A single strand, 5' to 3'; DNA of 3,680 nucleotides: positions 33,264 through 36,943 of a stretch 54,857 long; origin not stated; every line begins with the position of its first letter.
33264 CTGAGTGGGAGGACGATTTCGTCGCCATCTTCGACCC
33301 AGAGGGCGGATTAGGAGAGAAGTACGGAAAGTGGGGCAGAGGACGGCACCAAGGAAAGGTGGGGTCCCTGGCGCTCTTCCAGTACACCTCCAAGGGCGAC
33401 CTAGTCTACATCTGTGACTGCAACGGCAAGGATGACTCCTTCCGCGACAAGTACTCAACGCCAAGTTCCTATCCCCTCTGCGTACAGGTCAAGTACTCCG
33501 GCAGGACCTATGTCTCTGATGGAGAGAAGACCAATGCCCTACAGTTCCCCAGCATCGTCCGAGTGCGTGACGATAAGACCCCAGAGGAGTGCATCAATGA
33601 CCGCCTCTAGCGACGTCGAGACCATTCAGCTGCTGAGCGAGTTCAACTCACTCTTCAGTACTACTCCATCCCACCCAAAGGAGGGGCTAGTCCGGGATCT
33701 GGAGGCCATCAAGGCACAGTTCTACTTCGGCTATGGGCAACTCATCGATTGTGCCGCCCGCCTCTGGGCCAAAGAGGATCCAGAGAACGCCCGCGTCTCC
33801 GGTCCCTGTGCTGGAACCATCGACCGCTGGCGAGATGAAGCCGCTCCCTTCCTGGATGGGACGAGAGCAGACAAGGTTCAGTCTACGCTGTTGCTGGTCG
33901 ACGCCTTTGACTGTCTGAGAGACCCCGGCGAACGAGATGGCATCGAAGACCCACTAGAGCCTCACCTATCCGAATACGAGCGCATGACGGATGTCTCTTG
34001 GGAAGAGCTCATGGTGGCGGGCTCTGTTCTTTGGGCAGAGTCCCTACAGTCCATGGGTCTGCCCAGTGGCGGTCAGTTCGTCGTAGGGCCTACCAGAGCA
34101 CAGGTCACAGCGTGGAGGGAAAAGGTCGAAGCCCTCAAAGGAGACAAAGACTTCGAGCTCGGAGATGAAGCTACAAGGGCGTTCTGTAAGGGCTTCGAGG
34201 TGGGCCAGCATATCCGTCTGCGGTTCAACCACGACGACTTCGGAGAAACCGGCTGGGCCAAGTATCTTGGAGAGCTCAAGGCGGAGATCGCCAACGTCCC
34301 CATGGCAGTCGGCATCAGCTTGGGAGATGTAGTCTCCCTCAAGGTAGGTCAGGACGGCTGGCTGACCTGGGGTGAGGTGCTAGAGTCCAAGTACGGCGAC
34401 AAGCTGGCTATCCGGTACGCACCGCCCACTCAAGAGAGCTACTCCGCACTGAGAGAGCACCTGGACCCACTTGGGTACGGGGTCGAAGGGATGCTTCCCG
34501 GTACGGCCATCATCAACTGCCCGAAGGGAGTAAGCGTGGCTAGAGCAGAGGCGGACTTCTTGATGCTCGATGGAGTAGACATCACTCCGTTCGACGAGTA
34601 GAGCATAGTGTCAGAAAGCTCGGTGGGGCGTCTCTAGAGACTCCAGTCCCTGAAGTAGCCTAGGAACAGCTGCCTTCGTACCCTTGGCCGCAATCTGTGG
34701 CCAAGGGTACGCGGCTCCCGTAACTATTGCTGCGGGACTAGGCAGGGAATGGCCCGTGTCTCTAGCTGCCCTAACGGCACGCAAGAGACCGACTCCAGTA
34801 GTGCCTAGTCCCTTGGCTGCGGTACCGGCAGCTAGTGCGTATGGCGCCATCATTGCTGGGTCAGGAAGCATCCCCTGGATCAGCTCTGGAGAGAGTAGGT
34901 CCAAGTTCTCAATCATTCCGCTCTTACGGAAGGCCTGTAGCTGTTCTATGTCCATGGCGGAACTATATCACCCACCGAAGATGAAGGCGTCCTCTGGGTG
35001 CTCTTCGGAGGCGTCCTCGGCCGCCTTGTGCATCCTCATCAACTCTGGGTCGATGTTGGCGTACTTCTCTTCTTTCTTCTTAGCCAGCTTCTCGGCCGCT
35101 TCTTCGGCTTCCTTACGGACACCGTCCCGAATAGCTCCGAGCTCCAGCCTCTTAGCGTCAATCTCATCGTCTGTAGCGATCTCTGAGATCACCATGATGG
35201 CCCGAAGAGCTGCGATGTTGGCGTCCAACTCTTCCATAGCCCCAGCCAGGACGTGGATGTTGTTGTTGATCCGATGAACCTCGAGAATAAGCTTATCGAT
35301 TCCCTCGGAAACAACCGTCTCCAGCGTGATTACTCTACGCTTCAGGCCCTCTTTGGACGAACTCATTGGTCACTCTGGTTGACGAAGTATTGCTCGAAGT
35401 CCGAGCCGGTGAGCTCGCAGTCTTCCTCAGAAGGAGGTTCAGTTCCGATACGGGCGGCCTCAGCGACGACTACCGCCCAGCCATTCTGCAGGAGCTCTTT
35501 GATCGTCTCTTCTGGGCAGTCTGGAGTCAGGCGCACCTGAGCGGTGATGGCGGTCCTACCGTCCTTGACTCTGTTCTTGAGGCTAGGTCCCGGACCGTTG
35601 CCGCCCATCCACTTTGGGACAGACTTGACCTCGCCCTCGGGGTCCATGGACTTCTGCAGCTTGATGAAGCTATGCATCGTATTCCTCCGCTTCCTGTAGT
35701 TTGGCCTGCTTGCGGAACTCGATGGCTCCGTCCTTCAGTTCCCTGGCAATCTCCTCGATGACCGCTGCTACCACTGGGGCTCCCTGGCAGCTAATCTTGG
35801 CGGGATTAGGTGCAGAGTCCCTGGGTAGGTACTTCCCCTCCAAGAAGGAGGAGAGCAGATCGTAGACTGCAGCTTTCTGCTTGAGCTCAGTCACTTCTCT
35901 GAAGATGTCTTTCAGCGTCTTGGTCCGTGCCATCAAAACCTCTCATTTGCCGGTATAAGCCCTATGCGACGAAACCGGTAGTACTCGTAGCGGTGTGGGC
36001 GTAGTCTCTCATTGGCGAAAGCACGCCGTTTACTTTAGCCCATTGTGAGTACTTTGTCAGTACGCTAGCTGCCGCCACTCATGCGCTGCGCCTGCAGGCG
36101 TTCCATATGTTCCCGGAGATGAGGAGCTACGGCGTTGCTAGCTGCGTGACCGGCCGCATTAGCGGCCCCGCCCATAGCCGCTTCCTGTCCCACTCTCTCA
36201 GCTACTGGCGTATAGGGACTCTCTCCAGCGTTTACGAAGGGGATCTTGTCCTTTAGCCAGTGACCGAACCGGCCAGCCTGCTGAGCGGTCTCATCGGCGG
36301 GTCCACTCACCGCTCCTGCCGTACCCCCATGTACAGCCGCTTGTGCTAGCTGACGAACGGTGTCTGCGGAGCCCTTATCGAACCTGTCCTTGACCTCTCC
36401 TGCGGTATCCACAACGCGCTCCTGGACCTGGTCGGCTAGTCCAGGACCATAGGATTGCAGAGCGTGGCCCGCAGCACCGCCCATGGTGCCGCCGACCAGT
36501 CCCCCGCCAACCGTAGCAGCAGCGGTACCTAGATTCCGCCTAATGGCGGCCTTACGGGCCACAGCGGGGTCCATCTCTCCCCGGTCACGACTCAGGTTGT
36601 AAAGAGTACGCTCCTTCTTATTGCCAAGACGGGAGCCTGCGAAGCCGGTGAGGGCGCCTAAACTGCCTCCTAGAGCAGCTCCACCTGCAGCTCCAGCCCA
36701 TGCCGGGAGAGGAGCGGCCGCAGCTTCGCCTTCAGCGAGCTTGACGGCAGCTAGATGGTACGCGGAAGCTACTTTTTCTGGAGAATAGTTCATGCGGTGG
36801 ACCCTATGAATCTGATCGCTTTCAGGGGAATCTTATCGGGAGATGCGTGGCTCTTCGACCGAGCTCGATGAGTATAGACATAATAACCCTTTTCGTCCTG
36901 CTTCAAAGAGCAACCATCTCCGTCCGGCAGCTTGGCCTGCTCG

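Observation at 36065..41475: Polyvalent-protein module: 986-aa multidomain protein + SNF2 helicase + Gly-zipper protein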

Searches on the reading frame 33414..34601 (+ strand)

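Call 13: search_protein_families(library=phrogs, proteins=[window:33414-34601:+], max_evalue=0.001)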
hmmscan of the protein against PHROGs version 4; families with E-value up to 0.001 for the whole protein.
window:33414-34601:+ (395 aa): 0 families

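Call 14: search_protein_families(library=pfam, proteins=[window:33414-34601:+], max_evalue=0.01)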
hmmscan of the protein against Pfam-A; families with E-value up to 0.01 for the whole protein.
window:33414-34601:+ (395 aa): 1 family
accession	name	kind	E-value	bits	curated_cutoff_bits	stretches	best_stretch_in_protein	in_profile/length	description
PF14085.11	DUF4265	-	3.8e-07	30.6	27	1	278-380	1-102/115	Domain of unknown function (DUF4265)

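Call 79: search_protein_families(library=padloc, proteins=[window:33414-34601:+], max_evalue=0.01)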
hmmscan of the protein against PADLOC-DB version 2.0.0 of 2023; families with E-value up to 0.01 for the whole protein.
window:33414-34601:+ (395 aa): 0 families

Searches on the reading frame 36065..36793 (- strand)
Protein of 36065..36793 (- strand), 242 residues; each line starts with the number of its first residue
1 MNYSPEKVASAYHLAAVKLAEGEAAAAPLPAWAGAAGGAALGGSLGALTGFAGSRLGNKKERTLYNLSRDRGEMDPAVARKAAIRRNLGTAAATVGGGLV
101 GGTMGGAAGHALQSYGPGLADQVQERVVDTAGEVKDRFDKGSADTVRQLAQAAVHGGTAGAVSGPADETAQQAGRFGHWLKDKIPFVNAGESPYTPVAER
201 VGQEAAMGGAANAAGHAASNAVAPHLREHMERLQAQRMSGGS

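Call 6: search_protein_families(library=pfam, proteins=[window:36065-36793:-], max_evalue=1)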
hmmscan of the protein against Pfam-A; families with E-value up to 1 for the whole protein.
window:36065-36793:- (242 aa): 1 family
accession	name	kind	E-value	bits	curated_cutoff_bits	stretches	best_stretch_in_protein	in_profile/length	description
PF20159.5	YidB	-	0.74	10.5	24.3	0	163-236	11-62/132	YidB-like protein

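Call 7: search_protein_families(library=phrogs, proteins=[window:36065-36793:-], max_evalue=0.01)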
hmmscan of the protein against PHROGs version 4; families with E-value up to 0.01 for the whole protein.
window:36065-36793:- (242 aa): 0 families

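Call 79: search_protein_families(library=padloc, proteins=[window:36065-36793:-], max_evalue=0.01)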
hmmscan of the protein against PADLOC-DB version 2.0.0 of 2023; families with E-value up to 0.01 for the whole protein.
window:36065-36793:- (242 aa): 0 families
